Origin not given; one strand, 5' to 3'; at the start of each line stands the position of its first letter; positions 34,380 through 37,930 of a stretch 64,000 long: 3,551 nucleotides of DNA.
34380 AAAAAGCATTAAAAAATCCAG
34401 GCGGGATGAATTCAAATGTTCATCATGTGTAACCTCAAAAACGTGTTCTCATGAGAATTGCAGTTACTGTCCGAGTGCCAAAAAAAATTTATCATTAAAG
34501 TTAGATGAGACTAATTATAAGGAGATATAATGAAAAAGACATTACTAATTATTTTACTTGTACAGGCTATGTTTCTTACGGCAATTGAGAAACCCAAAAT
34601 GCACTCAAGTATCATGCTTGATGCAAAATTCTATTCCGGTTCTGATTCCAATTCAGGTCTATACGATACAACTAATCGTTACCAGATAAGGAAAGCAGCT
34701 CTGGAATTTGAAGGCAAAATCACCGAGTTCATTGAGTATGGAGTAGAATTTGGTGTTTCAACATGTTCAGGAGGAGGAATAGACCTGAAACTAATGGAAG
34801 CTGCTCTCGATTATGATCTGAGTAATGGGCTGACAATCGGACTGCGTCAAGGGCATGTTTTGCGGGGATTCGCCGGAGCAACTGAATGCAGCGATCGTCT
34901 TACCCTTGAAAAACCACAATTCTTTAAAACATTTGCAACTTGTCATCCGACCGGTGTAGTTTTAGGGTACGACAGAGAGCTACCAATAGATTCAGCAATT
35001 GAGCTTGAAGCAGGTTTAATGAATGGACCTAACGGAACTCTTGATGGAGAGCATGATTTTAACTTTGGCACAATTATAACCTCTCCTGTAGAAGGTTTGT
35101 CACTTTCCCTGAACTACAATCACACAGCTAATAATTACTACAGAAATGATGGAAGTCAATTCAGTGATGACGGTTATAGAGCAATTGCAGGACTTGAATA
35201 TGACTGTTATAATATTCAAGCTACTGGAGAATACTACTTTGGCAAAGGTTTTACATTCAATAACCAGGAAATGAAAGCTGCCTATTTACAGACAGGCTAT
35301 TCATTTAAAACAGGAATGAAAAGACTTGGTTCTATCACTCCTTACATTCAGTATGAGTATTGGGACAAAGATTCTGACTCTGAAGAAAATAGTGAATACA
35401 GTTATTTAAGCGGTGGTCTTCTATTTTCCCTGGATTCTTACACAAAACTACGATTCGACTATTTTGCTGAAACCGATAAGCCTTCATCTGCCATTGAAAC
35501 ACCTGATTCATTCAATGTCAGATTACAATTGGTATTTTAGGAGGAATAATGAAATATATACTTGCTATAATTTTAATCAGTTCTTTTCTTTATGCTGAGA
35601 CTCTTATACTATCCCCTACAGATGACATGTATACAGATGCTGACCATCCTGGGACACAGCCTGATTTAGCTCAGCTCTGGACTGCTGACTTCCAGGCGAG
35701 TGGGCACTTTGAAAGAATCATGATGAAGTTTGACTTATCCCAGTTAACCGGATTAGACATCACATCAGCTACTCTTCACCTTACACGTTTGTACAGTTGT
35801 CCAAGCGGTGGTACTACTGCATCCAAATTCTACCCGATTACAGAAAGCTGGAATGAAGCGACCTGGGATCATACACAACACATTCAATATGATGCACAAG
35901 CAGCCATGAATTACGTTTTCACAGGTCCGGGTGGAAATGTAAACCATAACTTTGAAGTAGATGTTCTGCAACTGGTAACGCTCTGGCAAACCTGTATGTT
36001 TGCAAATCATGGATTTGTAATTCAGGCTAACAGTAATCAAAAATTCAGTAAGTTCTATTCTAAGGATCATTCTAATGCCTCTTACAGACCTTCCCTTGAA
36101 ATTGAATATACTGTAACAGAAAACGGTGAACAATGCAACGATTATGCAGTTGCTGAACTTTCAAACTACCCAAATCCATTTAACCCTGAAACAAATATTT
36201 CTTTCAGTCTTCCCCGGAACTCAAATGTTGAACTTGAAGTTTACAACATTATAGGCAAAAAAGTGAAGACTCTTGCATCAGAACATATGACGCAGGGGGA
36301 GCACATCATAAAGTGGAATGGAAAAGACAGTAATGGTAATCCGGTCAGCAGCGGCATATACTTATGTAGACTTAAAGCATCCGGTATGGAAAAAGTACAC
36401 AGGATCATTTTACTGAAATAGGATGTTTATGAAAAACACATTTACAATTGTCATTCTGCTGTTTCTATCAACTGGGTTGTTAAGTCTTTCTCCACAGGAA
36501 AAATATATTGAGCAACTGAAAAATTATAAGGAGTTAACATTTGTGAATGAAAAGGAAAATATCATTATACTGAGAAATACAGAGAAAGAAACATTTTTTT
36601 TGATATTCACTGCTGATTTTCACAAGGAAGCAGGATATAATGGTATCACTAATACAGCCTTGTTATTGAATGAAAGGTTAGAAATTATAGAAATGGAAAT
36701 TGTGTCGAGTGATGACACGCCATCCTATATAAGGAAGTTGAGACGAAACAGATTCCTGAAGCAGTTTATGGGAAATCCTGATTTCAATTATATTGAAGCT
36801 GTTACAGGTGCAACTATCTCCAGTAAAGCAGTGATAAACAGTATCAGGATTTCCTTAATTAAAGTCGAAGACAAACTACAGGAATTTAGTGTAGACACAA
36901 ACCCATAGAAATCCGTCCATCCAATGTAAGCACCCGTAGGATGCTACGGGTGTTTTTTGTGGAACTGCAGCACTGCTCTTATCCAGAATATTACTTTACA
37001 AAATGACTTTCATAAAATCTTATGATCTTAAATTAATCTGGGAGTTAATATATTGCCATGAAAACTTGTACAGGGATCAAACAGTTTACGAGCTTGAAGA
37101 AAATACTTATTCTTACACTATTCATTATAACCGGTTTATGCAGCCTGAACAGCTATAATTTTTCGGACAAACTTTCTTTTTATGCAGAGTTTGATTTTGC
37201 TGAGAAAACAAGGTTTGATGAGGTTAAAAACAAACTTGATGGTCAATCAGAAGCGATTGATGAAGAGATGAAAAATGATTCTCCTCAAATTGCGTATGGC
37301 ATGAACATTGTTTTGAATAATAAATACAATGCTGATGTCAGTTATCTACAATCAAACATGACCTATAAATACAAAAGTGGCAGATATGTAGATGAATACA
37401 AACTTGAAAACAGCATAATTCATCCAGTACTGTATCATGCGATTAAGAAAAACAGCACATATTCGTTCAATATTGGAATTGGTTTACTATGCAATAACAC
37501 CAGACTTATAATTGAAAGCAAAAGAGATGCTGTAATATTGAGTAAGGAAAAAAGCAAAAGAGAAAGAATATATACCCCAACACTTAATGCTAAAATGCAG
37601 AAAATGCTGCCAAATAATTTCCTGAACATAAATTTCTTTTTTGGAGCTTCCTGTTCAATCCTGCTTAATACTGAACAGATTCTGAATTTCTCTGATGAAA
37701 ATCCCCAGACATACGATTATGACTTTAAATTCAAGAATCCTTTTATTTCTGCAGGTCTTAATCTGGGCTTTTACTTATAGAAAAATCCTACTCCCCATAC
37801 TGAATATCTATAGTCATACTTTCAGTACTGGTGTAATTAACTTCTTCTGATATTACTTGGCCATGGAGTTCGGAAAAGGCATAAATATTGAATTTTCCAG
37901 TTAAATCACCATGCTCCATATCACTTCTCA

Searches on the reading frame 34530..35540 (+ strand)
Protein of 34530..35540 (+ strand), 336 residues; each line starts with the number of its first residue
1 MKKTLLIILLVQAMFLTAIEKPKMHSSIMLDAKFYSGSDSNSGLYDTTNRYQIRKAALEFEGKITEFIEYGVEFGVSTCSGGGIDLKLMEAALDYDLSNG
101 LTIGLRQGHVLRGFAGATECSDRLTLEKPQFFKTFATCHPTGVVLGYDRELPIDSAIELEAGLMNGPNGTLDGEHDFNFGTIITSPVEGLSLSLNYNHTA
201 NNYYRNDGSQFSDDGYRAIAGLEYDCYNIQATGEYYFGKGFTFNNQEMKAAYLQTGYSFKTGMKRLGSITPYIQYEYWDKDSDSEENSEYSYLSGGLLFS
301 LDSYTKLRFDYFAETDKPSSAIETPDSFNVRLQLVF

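Call 5: search_protein_families(library=pfam, proteins=[window:34530-35540:+], max_evalue=1)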
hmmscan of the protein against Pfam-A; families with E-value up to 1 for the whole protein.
window:34530-35540:+ (336 aa): 1 family
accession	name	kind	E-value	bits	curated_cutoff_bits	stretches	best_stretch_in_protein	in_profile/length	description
PF07396.17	Porin_O_P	-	0.00031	20.6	20.9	1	35-150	11-131/370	Phosphate-selective porin O and P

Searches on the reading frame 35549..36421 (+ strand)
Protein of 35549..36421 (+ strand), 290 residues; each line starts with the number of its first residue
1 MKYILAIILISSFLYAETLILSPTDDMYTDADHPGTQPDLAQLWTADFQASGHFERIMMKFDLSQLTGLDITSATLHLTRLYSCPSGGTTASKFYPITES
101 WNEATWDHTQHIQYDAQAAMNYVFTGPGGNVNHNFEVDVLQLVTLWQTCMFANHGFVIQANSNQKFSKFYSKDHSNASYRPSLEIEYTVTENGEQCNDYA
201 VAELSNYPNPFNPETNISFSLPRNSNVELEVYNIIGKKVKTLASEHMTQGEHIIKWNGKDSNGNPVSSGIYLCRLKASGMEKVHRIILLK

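Call 5: search_protein_families(library=pfam, proteins=[window:35549-36421:+], max_evalue=1)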
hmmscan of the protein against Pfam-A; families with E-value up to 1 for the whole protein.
window:35549-36421:+ (290 aa): 5 families
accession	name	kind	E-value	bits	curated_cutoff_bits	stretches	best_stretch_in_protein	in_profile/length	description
PF13860.13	FlgD_ig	-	2.9e-10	40.4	27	1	214-278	9-76/79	FlgD Ig-like domain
PF18962.6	Por_Secre_tail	-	2.9e-09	37.5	27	1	207-287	2-74/75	Secretion system C-terminal sorting domain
PF06848.17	Disaggr_repeat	-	4e-09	36.8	33.9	1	132-185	125-179/179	Disaggregatase related repeat domain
PF13585.12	CHU_C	-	7.6e-05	23.2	27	1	206-278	22-73/86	CHU_C Type IX secretion signal domain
PF10029.15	DUF2271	-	0.14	12.4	27.3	1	238-277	63-102/136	Predicted periplasmic protein (DUF2271)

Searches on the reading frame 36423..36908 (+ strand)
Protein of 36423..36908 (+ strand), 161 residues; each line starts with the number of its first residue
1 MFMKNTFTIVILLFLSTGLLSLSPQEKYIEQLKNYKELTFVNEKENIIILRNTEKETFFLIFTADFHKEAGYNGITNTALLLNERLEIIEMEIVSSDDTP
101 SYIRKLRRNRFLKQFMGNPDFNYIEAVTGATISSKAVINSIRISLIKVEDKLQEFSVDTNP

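Call 5: search_protein_families(library=pfam, proteins=[window:36423-36908:+], max_evalue=1)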
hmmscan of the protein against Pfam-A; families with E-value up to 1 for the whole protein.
window:36423-36908:+ (161 aa): 1 family
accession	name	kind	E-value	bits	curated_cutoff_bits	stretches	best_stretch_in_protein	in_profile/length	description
PF04205.19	FMN_bind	-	7.5e-09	36.6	22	1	71-142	1-73/77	FMN-binding domain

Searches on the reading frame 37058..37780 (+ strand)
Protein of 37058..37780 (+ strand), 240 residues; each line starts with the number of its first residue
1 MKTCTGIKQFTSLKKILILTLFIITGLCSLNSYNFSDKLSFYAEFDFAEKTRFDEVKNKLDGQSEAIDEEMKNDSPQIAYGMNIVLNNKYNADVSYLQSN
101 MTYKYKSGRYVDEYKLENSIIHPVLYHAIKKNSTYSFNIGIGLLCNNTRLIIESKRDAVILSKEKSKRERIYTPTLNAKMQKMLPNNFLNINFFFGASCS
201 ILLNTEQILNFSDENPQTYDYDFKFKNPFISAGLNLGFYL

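Call 5: search_protein_families(library=pfam, proteins=[window:37058-37780:+], max_evalue=1)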
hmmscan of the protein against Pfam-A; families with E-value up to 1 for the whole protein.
window:37058-37780:+ (240 aa): 1 family
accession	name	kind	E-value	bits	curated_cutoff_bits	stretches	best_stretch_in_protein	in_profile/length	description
PF13505.12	OMP_b-brl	-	0.0028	18.3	28.7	1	32-103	94-157/175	Outer membrane protein beta-barrel domain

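Call 54: search_protein_families(library=ncbifam, proteins=[window:37058-37780:+], max_evalue=0.01)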
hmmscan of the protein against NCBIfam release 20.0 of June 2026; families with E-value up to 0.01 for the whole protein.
window:37058-37780:+ (240 aa): 1 family
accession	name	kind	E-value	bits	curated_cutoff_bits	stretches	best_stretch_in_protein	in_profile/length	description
NF049866.1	outer_TDE1717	subfamily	0.00025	21.1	135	1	14-140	2-102/210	TDE1717 family outer membrane beta-barrel protein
